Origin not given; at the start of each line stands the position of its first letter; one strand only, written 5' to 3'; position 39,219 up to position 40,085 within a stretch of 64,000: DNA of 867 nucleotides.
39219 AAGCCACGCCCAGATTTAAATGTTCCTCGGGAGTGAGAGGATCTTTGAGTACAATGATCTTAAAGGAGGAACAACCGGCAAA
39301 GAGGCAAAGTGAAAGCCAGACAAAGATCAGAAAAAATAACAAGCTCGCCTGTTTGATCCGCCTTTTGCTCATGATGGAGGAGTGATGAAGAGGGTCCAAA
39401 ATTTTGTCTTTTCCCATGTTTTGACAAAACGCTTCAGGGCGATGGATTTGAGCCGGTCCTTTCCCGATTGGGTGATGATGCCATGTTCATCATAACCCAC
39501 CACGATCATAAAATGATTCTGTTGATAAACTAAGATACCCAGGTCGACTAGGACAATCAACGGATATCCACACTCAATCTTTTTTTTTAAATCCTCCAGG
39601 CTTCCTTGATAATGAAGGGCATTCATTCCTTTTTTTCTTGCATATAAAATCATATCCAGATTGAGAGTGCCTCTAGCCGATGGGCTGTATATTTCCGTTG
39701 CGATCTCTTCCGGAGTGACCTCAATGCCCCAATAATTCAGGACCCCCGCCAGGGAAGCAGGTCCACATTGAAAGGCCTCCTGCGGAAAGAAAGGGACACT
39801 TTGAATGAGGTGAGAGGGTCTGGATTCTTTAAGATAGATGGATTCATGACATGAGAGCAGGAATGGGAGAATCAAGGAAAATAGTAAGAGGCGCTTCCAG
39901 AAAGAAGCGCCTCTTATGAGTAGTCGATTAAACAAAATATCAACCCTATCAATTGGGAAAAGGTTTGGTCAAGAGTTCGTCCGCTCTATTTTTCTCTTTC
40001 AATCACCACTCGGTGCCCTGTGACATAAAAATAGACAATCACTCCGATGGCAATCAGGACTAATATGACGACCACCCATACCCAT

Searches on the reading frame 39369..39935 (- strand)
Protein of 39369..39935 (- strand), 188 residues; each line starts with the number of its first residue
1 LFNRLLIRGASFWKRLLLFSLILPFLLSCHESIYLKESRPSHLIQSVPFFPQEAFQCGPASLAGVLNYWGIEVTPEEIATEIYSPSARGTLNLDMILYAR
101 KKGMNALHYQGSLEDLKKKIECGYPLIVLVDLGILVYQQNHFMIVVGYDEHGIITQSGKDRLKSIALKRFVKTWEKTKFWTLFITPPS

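Call 71: search_protein_families(library=pfam, proteins=[window:39369-39935:-], max_evalue=0.01)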
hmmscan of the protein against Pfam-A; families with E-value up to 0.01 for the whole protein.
window:39369-39935:- (188 aa): 3 families
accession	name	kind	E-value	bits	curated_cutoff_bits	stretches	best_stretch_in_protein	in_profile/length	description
PF13529.12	Peptidase_C39_2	-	8.4e-16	59.3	24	1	46-153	2-137/143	Peptidase_C39 like family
PF03412.21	Peptidase_C39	-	1.4e-12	48.1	22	1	56-176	12-123/133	Peptidase C39 family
PF11814.14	DUF3335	-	0.0059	16.6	25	0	94-155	100-162/206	Peptidase_C39 like family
